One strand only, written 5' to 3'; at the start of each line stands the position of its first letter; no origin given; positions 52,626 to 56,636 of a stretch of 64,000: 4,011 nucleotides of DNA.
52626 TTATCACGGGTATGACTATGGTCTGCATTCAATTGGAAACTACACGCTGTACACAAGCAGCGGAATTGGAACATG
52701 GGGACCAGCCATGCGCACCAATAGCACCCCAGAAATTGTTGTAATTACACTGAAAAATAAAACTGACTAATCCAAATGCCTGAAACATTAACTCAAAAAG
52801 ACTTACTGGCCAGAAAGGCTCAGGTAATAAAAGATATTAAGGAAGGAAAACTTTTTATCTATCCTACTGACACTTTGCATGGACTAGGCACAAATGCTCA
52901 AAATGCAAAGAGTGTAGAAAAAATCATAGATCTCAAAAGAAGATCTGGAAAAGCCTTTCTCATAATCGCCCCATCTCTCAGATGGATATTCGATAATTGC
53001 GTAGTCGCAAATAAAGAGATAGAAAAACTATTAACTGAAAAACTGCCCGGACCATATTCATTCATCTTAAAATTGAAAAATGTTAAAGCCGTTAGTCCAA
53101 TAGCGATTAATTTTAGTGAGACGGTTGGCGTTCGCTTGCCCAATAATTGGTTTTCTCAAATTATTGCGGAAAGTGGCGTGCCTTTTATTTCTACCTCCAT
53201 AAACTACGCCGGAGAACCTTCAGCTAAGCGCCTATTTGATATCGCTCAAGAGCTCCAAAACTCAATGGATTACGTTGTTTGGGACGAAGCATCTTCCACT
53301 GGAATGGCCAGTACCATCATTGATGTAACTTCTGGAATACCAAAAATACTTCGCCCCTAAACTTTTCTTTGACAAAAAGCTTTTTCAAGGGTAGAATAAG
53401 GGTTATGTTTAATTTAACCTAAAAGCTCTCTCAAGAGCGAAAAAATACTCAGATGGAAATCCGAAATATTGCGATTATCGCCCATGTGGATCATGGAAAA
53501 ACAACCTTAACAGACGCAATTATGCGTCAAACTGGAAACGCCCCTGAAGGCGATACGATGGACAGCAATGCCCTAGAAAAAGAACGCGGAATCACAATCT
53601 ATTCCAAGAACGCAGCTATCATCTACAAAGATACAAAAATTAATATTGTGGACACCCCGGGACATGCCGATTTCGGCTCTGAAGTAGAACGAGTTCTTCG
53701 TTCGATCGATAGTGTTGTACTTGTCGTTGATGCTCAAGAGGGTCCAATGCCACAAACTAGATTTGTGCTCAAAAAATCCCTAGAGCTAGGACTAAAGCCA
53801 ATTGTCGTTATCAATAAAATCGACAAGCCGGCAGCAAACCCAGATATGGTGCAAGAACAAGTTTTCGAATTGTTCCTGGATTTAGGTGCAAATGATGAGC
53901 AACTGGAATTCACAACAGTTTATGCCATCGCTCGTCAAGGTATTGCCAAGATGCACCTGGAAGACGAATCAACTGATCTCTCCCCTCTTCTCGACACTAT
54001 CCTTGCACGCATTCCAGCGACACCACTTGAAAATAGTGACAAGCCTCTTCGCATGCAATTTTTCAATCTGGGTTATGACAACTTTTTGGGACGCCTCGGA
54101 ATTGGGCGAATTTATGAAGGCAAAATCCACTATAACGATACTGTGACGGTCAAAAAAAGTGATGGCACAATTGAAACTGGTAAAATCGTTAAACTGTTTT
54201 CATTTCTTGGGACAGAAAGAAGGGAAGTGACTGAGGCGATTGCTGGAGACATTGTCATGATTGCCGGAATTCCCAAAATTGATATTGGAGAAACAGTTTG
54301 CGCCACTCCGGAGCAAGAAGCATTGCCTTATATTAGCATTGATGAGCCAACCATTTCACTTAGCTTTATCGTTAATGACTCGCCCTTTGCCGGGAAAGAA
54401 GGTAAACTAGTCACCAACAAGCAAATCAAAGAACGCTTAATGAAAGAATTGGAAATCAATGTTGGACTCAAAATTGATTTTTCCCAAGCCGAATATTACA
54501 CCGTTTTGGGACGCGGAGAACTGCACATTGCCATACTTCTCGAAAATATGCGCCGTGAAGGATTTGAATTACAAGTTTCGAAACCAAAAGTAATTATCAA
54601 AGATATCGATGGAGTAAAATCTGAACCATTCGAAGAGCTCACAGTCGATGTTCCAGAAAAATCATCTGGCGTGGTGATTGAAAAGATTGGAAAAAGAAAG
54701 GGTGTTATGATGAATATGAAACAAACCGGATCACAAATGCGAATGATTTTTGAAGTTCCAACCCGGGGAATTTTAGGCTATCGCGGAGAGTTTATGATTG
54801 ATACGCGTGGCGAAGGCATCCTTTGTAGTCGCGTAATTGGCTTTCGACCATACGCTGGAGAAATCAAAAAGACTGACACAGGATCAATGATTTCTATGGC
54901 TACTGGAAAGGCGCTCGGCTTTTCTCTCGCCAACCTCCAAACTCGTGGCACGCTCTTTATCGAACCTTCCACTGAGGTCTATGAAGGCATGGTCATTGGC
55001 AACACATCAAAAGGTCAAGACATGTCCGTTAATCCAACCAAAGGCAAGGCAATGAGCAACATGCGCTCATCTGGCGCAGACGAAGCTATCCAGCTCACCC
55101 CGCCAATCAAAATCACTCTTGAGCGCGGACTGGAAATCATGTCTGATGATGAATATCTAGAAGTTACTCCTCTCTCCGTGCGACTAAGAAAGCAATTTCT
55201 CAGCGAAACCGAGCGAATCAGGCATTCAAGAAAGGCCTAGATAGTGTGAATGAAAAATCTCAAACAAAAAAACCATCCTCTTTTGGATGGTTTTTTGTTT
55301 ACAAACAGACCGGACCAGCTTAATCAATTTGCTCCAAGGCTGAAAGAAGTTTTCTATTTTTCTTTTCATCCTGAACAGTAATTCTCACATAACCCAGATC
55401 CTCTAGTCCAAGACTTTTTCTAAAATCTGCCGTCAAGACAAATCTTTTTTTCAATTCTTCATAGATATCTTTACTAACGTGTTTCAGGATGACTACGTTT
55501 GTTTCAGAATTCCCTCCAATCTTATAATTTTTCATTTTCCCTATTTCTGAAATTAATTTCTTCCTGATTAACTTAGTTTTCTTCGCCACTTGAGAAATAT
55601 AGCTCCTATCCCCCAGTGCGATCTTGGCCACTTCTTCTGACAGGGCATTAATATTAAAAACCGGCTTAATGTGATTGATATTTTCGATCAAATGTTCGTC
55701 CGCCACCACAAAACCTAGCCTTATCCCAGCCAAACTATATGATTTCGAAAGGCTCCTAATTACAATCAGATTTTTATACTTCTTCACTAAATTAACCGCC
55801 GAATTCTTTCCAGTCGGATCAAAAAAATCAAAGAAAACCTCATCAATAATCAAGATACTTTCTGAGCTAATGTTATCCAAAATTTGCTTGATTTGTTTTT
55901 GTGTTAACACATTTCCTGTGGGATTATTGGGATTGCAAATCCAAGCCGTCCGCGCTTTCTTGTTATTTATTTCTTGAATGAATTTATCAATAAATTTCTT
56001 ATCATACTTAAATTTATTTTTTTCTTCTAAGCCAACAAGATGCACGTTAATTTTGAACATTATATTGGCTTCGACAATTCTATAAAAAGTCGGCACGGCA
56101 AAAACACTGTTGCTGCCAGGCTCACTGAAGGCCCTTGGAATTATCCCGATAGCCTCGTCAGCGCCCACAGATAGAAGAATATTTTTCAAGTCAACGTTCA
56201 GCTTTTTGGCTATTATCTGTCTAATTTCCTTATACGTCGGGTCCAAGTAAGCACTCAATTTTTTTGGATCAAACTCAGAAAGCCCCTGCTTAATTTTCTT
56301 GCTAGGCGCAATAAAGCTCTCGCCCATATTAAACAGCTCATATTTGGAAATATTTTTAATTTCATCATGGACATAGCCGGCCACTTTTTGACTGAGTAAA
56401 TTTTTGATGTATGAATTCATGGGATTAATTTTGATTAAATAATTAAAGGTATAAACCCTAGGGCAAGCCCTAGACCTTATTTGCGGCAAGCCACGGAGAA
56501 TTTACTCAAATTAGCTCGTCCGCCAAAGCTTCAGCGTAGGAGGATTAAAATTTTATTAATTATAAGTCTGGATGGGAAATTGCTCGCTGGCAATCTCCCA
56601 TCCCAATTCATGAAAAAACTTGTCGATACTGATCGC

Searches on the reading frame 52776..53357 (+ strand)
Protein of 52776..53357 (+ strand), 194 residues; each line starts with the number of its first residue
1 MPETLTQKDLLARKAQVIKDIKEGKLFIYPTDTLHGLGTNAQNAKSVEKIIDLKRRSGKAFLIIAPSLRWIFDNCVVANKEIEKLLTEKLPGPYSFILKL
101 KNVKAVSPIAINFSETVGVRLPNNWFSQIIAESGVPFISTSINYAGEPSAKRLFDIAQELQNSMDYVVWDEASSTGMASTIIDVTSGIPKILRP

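Call 38: search_protein_families(library=pfam, proteins=[window:52776-53357:+], max_evalue=0.001)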
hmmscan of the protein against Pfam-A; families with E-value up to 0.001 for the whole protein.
window:52776-53357:+ (194 aa): 1 family
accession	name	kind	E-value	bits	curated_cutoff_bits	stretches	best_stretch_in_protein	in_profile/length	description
PF01300.24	Sua5_yciO_yrdC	-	1.7e-39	135.6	25.1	1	21-194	3-177/178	Telomere recombination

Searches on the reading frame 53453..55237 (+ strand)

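Call 38: search_protein_families(library=pfam, proteins=[window:53453-55237:+], max_evalue=0.001)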
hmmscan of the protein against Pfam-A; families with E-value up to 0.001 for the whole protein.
window:53453-55237:+ (595 aa): 7 families
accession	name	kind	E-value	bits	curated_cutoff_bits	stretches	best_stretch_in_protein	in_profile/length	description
PF00009.33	GTP_EFTU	-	1.8e-52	178.1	26.5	1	2-188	2-187/188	Elongation factor Tu GTP binding domain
PF21018.2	BipA_C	-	3.5e-42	143.1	23.8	1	476-584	1-109/110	TypA/BipA C-terminal domain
PF00679.30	EFG_C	-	2.6e-18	66.3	27.9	1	390-473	3-87/89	Elongation factor G C-terminus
PF03144.31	GTP_EFTU_D2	-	3.9e-11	43.7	30.3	1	213-283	1-73/73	Elongation factor Tu domain 2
PF22042.2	EF-G_D2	-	5.2e-09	36.5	27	1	204-284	7-83/84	Elongation factor G domain 2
PF01926.29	MMR_HSR1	-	2.5e-07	31.2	21.9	1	6-122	2-113/113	50S ribosome-binding GTPase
PF02421.24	FeoB_N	-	6.3e-05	23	27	1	45-138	31-130/156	Ferrous iron transport protein B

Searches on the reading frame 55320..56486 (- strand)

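Call 38: search_protein_families(library=pfam, proteins=[window:55320-56486:-], max_evalue=0.001)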
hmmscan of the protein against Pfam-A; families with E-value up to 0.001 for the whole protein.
window:55320-56486:- (388 aa): 1 family
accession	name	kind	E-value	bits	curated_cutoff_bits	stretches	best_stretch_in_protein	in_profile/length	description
PF00155.27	Aminotran_1_2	-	1.3e-39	136.9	19.7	1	62-384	19-361/361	Aminotransferase class I and II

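Call 39: search_protein_families(library=ncbifam, proteins=[window:55320-56486:-], max_evalue=0.00001)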
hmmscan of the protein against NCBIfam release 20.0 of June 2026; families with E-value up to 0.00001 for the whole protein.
window:55320-56486:- (388 aa): 66 families (the best 25 are shown)
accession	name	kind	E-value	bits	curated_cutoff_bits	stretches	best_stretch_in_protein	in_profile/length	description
TIGR01141.1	hisC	equivalog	1.9e-65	221.1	276.55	1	53-387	26-349/349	histidinol-phosphate transaminase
TIGR01140.1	L_thr_O3P_dcar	equivalog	4.7e-51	173.9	290.55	1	71-384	36-330/331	threonine-phosphate decarboxylase CobD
NF003496.0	PRK05166.1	equivalog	1.1e-42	146.1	540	1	53-387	42-369/373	histidinol-phosphate transaminase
NF002878.0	PRK03321.1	subfamily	1.4e-39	135.8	374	1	75-387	49-348/352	histidinol-phosphate transaminase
NF006580.0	PRK09105.1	subfamily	2.1e-37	128.9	444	1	50-386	49-369/375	pyridoxal phosphate-dependent aminotransferase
NF002877.0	PRK03317.1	equivalog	2.1e-36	125.5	409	1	75-387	62-366/374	histidinol-phosphate transaminase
NF006014.0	PRK08153.1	equivalog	1.4e-35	122.9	510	1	56-334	42-308/370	pyridoxal phosphate-dependent aminotransferase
NF002726.0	PRK02610.1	equivalog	2.3e-34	118.9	391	1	80-386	63-367/374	histidinol-phosphate transaminase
NF041364.1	GntC_guanitoxin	equivalog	6.4e-34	117.4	415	1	86-373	40-341/356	guanitoxin biosynthesis PLP-dependent (S)-gamma-hydroxy-L-arginine cyclodehydratase GntC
NF051461.1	pyoverd_PtaA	equivalog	7.4e-33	113.7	500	1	50-384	37-356/359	pyoverdine biosynthesis transaminase PtaA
NF005915.1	PRK07908.1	equivalog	9.7e-31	107.3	360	1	76-384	40-331/332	Rv2231c family histidinol phosphate aminotransferase CobC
NF006225.0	PRK08354.1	equivalog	3.1e-26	92.5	288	1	101-387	61-315/318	putative aminotransferase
NF053748.1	bifunc_CobBC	exception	6.8e-26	90.9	950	1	78-384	510-796/797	bifunctional hydrogenobyrinic acid a,c-diamide synthase/histidinol phosphate aminotransferase CobBC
NF005593.0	PRK07324.1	equivalog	2.1e-25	89.6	476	1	72-302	51-278/373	aminotransferase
NF005744.0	PRK07568.1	subfamily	2.4e-24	85.9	389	1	52-322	35-312/398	pyridoxal phosphate-dependent aminotransferase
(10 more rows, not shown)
